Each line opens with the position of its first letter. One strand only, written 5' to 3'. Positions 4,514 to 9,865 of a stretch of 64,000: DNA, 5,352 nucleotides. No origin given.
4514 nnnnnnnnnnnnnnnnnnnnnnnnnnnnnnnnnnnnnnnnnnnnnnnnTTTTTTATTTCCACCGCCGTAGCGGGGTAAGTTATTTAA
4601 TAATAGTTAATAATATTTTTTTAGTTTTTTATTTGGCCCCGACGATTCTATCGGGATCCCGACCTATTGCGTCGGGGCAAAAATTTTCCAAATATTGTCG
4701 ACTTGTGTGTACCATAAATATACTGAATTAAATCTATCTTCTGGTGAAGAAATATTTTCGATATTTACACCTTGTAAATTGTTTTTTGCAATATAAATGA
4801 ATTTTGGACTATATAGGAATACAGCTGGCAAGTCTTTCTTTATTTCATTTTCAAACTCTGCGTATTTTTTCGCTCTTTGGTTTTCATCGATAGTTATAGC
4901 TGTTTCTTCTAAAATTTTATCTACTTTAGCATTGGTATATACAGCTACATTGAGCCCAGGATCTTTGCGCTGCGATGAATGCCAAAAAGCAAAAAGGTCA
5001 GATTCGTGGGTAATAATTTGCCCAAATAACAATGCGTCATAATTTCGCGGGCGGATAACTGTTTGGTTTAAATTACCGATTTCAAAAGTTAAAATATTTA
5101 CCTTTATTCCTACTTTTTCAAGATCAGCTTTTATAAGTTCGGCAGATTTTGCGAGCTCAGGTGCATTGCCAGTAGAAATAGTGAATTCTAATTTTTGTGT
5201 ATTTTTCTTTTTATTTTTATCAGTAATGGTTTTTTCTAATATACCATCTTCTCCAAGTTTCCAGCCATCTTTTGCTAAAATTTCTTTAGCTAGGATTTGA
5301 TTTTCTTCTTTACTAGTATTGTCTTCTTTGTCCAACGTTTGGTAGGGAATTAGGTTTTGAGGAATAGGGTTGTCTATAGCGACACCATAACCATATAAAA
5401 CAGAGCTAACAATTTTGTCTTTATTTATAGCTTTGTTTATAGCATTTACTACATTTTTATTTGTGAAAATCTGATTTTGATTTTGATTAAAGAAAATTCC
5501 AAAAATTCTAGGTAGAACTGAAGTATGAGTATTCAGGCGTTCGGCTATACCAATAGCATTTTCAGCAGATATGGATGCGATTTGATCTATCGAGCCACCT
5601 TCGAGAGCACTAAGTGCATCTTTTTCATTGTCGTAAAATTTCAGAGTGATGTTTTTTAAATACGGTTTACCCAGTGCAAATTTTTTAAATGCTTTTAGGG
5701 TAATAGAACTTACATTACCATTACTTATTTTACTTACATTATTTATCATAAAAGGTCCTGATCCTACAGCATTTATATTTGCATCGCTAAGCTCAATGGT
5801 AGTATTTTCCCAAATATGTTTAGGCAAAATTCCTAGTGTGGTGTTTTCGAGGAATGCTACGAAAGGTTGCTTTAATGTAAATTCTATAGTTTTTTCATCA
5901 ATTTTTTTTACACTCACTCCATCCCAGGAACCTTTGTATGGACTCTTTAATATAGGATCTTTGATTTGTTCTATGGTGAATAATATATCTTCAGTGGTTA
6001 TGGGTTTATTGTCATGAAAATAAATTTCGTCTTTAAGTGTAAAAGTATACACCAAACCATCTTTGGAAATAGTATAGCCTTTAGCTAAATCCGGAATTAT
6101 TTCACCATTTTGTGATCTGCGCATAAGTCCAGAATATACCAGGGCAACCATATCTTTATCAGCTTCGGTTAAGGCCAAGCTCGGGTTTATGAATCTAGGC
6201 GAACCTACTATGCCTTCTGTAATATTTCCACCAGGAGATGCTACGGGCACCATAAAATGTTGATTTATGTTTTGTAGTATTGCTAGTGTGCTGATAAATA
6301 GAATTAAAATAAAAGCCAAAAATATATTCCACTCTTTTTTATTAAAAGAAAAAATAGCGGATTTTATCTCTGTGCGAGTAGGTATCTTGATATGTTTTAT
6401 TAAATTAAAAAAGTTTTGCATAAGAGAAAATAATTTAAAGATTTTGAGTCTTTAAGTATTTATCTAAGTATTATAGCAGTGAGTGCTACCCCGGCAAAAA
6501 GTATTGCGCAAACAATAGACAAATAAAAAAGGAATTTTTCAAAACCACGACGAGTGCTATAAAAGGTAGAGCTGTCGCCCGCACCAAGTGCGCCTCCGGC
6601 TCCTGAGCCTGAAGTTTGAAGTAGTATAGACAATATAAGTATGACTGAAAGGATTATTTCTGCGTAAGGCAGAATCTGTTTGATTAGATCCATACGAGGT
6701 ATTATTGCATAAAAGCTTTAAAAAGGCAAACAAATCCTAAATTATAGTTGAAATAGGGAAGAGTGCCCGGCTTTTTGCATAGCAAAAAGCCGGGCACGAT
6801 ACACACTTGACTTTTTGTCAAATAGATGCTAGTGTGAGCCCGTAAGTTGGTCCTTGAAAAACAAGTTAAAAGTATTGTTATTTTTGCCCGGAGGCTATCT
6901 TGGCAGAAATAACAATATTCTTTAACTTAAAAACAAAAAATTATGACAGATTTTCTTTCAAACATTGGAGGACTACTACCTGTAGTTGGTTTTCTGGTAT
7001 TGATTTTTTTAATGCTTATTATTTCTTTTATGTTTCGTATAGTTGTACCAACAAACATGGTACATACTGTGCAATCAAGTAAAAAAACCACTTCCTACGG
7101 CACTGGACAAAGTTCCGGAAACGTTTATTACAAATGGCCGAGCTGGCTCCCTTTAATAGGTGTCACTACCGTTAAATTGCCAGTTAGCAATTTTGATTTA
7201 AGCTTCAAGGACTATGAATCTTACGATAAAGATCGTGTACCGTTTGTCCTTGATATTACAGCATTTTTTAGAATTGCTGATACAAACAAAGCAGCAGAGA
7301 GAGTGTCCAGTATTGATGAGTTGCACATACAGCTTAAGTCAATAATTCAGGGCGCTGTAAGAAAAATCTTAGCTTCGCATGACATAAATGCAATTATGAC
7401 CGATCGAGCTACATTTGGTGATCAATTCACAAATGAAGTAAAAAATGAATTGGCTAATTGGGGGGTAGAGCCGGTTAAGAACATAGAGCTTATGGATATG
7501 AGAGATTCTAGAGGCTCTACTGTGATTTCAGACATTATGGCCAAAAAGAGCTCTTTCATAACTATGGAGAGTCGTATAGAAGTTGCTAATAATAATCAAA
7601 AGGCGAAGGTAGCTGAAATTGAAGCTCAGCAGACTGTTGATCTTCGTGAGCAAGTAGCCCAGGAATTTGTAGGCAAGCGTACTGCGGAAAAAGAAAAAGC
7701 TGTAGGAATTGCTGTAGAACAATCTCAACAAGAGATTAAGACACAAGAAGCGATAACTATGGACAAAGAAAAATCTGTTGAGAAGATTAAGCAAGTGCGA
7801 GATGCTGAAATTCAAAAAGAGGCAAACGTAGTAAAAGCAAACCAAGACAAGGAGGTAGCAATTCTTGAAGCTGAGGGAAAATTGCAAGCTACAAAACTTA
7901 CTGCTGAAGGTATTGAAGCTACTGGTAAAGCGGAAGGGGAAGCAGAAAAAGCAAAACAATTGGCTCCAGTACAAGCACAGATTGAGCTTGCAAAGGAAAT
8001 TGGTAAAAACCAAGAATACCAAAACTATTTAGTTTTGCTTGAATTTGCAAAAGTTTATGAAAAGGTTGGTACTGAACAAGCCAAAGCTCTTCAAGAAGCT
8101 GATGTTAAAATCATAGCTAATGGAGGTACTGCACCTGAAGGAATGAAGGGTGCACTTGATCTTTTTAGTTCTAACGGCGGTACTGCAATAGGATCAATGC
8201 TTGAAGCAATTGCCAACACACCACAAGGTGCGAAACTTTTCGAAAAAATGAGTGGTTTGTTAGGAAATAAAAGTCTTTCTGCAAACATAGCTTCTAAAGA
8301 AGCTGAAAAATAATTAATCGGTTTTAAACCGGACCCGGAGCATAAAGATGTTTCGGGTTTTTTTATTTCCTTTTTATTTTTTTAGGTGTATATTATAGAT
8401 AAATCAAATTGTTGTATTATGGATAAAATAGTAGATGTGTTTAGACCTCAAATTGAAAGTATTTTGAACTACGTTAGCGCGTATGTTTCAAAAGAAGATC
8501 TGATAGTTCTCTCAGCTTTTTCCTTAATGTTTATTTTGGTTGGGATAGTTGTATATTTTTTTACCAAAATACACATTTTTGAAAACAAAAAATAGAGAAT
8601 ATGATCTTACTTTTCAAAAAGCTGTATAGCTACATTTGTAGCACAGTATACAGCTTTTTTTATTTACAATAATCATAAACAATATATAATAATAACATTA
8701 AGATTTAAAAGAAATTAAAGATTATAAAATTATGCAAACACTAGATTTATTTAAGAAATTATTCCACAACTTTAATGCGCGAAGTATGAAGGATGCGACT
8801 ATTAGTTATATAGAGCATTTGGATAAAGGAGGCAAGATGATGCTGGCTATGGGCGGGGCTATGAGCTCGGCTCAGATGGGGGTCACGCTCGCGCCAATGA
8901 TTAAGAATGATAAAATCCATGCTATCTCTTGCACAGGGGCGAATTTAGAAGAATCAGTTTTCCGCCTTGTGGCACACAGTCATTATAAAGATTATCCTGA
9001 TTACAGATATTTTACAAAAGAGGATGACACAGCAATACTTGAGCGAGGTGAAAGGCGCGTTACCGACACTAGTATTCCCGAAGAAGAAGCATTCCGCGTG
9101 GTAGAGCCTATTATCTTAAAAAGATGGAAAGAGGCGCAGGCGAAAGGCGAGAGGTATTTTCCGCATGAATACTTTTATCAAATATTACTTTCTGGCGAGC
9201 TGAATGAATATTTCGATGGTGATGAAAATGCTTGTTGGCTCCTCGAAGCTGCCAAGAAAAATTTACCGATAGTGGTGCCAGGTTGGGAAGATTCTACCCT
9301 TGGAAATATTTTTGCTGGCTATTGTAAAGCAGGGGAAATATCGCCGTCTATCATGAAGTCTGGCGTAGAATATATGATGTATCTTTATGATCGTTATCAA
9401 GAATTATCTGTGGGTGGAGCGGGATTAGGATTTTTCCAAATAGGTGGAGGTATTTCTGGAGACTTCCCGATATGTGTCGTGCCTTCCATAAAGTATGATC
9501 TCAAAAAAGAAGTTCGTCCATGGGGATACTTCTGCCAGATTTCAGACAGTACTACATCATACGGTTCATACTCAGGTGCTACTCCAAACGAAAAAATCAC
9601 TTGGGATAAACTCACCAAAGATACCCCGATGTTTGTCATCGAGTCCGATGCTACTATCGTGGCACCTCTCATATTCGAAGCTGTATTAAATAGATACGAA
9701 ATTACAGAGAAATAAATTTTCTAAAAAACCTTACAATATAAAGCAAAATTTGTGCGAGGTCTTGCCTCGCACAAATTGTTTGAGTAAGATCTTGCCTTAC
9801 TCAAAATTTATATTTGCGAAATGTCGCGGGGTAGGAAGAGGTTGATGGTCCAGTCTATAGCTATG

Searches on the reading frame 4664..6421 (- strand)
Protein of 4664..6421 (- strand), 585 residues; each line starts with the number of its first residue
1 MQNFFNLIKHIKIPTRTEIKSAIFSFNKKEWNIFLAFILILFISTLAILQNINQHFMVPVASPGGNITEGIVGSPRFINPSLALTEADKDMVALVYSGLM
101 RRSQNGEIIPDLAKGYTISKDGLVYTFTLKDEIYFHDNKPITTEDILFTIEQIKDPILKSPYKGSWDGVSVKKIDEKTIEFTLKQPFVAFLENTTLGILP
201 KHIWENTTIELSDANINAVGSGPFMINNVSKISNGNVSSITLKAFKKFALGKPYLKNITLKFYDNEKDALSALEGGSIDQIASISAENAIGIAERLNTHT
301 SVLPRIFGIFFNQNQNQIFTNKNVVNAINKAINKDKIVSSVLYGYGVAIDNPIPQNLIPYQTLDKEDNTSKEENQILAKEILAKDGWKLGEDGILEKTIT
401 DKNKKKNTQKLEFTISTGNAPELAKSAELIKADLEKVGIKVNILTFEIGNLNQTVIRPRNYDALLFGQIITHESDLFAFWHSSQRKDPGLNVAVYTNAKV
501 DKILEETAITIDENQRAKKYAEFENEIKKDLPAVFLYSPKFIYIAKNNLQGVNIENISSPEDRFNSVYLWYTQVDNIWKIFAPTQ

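Call 9: search_protein_families(library=pfam, proteins=[window:4664-6421:-], max_evalue=0.001)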
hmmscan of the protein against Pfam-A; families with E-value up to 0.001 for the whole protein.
window:4664-6421:- (585 aa): 1 family
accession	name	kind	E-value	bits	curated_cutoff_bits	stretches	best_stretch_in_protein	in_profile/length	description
PF00496.27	SBP_bac_5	-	2.4e-68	231.4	32.4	1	107-476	1-354/368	Bacterial extracellular solute-binding proteins, family 5 Middle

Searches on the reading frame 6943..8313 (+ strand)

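Call 9: search_protein_families(library=pfam, proteins=[window:6943-8313:+], max_evalue=0.001)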
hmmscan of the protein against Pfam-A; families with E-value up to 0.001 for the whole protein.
window:6943-8313:+ (456 aa): 1 family
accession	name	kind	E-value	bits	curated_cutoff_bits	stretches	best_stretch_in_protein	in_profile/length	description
PF01145.31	Band_7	-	1.4e-16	61.5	23.6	1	54-212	23-169/176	SPFH domain / Band 7 family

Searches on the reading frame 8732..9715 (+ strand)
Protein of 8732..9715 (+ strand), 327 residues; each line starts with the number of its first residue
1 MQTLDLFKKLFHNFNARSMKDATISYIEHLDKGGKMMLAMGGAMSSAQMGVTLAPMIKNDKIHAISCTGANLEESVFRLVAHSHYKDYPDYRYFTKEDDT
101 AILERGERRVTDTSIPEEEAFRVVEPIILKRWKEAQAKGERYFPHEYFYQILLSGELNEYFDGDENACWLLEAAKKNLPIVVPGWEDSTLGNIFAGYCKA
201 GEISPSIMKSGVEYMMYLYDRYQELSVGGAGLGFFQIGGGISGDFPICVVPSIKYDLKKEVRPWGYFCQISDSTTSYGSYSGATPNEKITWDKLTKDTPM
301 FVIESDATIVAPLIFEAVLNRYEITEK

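Call 10: search_protein_families(library=pfam, proteins=[window:8732-9715:+], max_evalue=0.001)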
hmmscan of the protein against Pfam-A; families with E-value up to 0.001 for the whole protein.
window:8732-9715:+ (327 aa): 1 family
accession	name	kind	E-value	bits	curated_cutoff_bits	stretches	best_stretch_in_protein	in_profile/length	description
PF01916.23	DS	-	2e-35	122.9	27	1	13-317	10-287/288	Deoxyhypusine synthase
